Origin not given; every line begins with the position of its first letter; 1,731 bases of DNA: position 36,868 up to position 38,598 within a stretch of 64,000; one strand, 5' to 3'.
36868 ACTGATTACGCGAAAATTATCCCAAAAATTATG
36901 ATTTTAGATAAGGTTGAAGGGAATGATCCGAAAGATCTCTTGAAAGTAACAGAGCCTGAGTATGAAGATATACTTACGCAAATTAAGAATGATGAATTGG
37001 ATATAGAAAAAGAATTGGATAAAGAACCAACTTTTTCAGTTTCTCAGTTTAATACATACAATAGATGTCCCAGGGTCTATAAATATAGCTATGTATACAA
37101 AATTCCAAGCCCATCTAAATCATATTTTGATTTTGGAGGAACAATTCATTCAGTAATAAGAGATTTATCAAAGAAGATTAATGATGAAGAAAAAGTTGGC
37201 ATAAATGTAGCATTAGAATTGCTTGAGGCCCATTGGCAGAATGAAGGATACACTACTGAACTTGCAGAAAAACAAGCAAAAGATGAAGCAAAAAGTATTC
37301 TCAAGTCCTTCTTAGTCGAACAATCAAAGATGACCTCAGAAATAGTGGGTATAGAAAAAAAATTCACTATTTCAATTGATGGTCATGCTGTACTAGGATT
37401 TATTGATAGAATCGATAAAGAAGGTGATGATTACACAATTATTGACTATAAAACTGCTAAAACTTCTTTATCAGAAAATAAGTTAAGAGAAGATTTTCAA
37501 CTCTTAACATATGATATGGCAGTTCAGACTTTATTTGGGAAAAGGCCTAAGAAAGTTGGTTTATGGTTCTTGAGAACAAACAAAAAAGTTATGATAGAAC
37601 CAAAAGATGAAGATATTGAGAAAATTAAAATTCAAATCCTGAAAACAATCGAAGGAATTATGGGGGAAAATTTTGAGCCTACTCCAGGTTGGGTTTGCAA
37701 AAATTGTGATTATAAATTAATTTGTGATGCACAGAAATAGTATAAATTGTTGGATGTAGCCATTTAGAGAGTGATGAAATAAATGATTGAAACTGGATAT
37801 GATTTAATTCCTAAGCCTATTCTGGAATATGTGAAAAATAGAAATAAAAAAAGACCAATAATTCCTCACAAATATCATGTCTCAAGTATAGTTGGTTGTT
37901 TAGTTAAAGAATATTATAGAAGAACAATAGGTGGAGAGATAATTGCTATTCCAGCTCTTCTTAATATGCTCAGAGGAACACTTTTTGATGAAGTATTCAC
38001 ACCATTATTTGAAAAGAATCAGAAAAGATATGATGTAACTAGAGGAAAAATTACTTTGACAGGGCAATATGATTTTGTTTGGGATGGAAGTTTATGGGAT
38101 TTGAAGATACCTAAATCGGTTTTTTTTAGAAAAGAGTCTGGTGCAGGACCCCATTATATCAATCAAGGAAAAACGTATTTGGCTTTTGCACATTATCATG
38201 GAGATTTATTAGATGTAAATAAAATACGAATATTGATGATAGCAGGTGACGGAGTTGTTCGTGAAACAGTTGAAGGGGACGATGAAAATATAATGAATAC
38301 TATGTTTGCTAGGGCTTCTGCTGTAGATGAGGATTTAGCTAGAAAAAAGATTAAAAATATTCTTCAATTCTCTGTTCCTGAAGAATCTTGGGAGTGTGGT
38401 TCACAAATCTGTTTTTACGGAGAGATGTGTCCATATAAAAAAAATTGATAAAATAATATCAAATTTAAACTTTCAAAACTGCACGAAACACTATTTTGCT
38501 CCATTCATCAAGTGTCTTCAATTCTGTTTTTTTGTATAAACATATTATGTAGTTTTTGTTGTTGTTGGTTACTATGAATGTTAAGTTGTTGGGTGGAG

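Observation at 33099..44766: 11-kb island saturated with nuclease and helicase domains, ending in a methyltransferase relic: candidate undescribed defence or DNA/RNA-processing system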

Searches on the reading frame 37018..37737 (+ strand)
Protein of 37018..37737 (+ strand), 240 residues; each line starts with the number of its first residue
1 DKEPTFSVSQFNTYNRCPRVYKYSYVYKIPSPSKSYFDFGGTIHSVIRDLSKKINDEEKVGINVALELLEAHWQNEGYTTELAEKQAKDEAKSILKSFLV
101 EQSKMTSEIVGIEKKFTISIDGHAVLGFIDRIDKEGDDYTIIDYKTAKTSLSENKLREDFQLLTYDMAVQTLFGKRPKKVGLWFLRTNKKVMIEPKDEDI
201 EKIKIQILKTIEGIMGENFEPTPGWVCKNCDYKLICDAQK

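Call 78: find_related_loci(query=A4, collection=viral_contigs, flank=8000)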
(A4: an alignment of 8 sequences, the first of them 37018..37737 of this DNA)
Query A4 (240 aa) in viral_contigs; peptide patterns used: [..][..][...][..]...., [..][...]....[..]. (x = any residue, [..] = any of these).
600 stretches matched a pattern (row limit reached: there are more); 270 encode a relative of the query (tblastn E <= 1e-3); the best 80 are kept; 80 distinct loci.
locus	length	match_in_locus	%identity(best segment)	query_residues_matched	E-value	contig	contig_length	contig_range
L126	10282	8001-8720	61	1-240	4e-101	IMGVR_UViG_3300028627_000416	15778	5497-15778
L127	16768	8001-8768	31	4-232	4e-21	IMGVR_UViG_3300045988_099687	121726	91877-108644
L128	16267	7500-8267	31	4-232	4e-21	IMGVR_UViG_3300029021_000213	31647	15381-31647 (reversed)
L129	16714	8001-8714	29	2-236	1e-20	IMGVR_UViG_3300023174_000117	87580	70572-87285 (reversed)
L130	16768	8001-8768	30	4-232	2e-20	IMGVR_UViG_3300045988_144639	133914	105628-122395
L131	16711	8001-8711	31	6-240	2e-20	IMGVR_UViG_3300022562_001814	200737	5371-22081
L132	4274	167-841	27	6-232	1e-19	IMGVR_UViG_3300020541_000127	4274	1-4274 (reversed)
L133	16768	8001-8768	30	4-232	3e-20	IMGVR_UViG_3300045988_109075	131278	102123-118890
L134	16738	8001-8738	27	6-236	4e-19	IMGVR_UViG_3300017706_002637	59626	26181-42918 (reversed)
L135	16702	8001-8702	28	6-236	9e-19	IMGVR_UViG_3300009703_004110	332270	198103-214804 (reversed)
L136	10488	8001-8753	28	2-240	2e-17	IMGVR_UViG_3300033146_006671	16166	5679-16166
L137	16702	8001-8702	27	6-236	4e-17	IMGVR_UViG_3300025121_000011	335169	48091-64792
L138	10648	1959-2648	29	5-236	1e-16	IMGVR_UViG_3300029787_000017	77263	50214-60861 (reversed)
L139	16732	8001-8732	26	6-237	3e-16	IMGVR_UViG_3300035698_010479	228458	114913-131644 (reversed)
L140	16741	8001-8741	29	2-236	8e-18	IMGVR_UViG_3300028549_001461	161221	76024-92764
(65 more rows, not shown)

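Call 81: search_protein_families(library=pfam, proteins=[L126:1333-3192:-, L126:3214-3774:-, L126:3776-4210:-, L126:4430-4834:+, L126:8918-9832:+], max_evalue=0.01)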
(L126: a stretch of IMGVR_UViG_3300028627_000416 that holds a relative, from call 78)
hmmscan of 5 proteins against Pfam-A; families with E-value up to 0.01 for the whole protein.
L126:1333-3192:- (619 aa): 4 families
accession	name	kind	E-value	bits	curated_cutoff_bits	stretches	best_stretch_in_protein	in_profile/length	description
PF01555.25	N6_N4_Mtase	-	4.1e-44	151.6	26.7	1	195-486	1-216/221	DNA methylase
PF12564.13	TypeIII_RM_meth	-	7.7e-23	81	25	1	38-92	1-55/56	Type III restriction/modification enzyme methylation subunit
PF02086.21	MethyltransfD12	-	0.00027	21.2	22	0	189-250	170-233/253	D12 class N6 adenine-specific DNA methyltransferase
PF03602.21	Cons_hypoth95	-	0.0004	20.6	24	0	188-222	106-142/182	Conserved hypothetical protein 95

L126:3214-3774:- (186 aa): 0 families

L126:3776-4210:- (144 aa): 1 family
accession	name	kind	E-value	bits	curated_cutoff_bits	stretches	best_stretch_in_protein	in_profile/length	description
PF13412.12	HTH_24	-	0.00035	20.5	21.9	1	2-36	13-47/48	Winged helix-turn-helix DNA-binding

L126:4430-4834:+ (134 aa): 1 family
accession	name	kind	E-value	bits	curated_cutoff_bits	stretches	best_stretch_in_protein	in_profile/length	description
PF20118.4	DUF6508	-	1.6e-09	38.1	23.6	1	12-131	2-128/129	Family of unknown function (DUF6508)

L126:8918-9832:+ (304 aa): 0 families

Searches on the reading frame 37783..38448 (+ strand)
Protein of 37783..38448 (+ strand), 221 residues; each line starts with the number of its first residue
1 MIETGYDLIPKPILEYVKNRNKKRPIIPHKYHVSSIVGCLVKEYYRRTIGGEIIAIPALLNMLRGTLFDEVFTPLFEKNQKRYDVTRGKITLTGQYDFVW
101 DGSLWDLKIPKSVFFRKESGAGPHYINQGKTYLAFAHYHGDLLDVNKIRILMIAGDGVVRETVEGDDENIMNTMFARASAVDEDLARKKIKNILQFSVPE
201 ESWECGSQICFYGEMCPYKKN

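Call 4: search_protein_families(library=pfam, proteins=[window:37783-38448:+], max_evalue=0.1)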
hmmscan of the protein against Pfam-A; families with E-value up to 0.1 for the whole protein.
window:37783-38448:+ (221 aa): 0 families

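Call 5: search_protein_families(library=ncbifam, proteins=[window:37783-38448:+], max_evalue=0.01)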
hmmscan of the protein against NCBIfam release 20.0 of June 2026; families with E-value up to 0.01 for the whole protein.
window:37783-38448:+ (221 aa): 0 families

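Call 6: search_protein_families(library=padloc, proteins=[window:37783-38448:+], max_evalue=0.01)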
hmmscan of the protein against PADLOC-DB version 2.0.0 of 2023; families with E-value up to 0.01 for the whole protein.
window:37783-38448:+ (221 aa): 0 families

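Call 23: search_solved_structures(query=window:37783-38448:+, max_evalue=10)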
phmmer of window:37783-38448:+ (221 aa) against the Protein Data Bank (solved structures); distinct sequences matched with E-value up to 10: 0.

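Call 26: find_homologous_proteins(query=window:37783-38448:+, max_evalue=0.001)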
Query window:37783-38448:+ (221 aa): 4 proteins with E <= 0.001 among 190 candidates.
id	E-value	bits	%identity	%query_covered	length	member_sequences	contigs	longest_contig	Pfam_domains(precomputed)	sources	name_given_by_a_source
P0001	1.1e-148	511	100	100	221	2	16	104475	-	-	-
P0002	6.1e-123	427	82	100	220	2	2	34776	-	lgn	-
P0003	1.5e-119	415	79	100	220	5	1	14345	-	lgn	-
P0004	2.8e-64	235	49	98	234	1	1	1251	-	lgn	-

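Call 27: find_encoding_contigs(protein=P0002, flank=10000, max_places=3)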
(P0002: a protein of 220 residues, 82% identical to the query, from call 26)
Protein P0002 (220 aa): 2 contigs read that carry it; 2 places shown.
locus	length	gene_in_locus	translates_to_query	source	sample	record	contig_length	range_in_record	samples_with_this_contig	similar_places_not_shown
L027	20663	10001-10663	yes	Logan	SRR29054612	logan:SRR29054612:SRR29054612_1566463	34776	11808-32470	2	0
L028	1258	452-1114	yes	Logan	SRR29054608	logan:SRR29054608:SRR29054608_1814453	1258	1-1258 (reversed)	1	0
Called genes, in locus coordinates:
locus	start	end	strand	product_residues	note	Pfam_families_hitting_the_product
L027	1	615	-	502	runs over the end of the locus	PF00361:Proton_antipo_M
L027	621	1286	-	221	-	PF00420:Oxidored_q2 (weak)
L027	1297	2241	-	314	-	PF00146:NADHdh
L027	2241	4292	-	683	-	PF00361:Proton_antipo_M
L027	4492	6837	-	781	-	PF17678:Glyco_hydro_92N, PF07971:Glyco_hydro_92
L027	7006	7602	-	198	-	PF02441:Flavoprotein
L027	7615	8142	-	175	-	PF02525:Flavodoxin_2 (weak), PF03358:FMN_red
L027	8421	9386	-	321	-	PF00106:adh_short, PF13561:adh_short_C2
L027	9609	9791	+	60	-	-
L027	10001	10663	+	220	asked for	-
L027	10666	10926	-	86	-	-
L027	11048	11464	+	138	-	PF01844:HNH, PF14279:HNH_5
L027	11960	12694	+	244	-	PF01555:N6_N4_Mtase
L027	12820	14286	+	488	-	PF00171:Aldedh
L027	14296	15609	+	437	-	PF00202:Aminotran_3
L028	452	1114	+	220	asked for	-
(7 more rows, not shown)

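Call 28: find_encoding_contigs(protein=P0003, flank=10000, max_places=3)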
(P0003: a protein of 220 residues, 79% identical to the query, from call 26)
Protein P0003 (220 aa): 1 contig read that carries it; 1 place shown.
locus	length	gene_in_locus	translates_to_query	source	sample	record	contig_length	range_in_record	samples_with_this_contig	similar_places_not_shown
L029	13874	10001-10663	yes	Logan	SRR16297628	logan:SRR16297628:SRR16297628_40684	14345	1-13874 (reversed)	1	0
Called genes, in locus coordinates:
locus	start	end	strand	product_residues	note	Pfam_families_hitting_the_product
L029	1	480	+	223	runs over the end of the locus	-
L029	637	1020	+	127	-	PF20393:Pro_CA_2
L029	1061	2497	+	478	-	PF14010:PEPcase_2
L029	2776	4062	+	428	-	-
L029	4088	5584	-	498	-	PF00199:Catalase, PF06628:Catalase-rel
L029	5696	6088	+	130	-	-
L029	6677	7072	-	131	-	-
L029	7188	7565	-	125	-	-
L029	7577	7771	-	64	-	-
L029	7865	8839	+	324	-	PF08240:ADH_N, PF00107:ADH_zinc_N, PF13602:ADH_zinc_N_2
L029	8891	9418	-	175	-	PF06966:DUF1295 (weak), PF04191:PEMT, PF04140:ICMT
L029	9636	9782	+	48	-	-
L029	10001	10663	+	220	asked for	-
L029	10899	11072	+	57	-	-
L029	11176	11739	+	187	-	PF01209:Ubie_methyltran, PF00398:RrnaAD, PF13489:Methyltransf_23, PF05175:MTS (weak), PF13847:Methyltransf_31, PF08241:Methyltransf_11, PF08242:Methyltransf_12, PF13649:Methyltransf_25, +1 more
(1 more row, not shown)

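Call 68: search_solved_structures(query=A3, max_evalue=10)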
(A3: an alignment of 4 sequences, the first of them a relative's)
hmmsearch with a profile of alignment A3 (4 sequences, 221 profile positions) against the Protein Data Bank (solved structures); distinct sequences matched with E-value up to 10: 0.

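Call 76: find_related_loci(query=A3, collection=viral_contigs, flank=8000)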
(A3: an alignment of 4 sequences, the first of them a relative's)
Query A3 (221 aa) in viral_contigs; peptide patterns used: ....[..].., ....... (x = any residue, [..] = any of these).
135 stretches matched a pattern, but none encodes a relative of the query by tblastn (E <= 1e-3).

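Call 85: search_protein_families(library=phrogs, proteins=[window:37783-38448:+], max_evalue=0.01)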
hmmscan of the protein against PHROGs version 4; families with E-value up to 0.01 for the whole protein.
window:37783-38448:+ (221 aa): 2 families
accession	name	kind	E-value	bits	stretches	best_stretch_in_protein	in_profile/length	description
phrog_2139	-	DNA, RNA and nucleotide metabolism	2.9e-06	27.6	1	81-157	123-195/330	exonuclease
phrog_1706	-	DNA, RNA and nucleotide metabolism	0.00044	20.8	1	20-206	39-234/293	CRISPR/Cas system associated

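Call 93: search_protein_representatives(alignment_id=A3)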
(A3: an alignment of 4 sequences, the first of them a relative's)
Query: 4 sequences, 221 profile positions. Proteins with E-value up to 0.001 (for the whole library): 81; up to 1e-10: 34; up to 1e-30: 12. The best 81 are listed.
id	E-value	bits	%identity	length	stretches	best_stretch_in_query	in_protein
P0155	3.3e-86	304.8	-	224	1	2-220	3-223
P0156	4.4e-62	225.9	-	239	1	2-212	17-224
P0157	1.9e-61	223.8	-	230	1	2-220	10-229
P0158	1.9e-57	210.7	-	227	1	4-217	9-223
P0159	1.8e-49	184.6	-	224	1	2-206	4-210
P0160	9.3e-47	175.8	-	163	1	56-220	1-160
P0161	2.4e-43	164.6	-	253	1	4-210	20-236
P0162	6.5e-39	150.1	-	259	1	2-207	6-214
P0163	5.4e-37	143.8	-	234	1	5-217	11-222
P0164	1.2e-35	139.4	-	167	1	5-159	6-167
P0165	2.4e-34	135.2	-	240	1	3-214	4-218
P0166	2.6e-34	135.1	-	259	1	42-208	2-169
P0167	7.7e-28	113.9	-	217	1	1-216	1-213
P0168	4.8e-25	104.8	-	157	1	73-187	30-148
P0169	8.0e-23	97.5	-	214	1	2-211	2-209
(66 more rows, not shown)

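Call 95: search_solved_structures(query=A5, max_evalue=10)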
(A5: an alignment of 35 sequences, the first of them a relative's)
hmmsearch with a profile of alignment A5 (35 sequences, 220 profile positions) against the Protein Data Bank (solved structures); distinct sequences matched with E-value up to 10: 12.
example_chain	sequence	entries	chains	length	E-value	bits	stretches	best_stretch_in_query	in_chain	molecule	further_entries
4ic1_A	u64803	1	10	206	4.9e-19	72.4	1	21-213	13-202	Uncharacterized protein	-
4r5q_A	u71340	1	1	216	5.2e-07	33.1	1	39-213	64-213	CRISPR-associated exonuclease, Cas4 family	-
3syy_A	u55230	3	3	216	0.0021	21.2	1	108-190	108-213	Exonuclease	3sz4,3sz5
9iac_A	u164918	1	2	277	0.0024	21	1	91-217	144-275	Similar to tr|Q3MCC8|Q3MCC8_ANAVT Hypothetical protein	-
7lwa_A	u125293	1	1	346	0.0025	21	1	182-214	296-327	Exonuclease V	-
7lw7_A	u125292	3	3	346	0.0025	21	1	182-214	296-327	Exonuclease V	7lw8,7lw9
3k93_A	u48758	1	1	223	0.01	19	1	89-152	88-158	phage related exonuclease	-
5eaw_A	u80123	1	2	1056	0.098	15.8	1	97-213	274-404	DNA replication ATP-dependent helicase/nuclease DNA2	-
5ean_A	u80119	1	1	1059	0.098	15.8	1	97-213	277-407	DNA replication ATP-dependent helicase/nuclease DNA2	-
5eax_A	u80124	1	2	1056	0.27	14.3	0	124-213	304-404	DNA replication ATP-dependent helicase/nuclease DNA2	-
6ppu_A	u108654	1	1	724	0.48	13.5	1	93-217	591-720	ATP-dependent DNA helicase (UvrD/REP)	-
7sjr_A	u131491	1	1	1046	0.86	12.7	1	93-217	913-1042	DNA helicase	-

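Call 96: search_protein_families(library=pfam, alignment_id=A5, max_evalue=0.01)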
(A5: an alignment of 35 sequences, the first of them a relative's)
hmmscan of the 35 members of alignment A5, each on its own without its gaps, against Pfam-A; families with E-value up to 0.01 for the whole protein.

A. member 1, P0001 (221 aa): 0 families

B. families by the number of members that match (of 35 scanned): 3 families
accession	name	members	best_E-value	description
PF12705.13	PDDEXK_1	22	2e-10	PD-(D/E)XK nuclease superfamily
PF01930.23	Cas_Cas4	13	1e-09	Domain of unknown function DUF83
PF12684.13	DUF3799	2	2.1e-06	PDDEXK-like domain of unknown function (DUF3799)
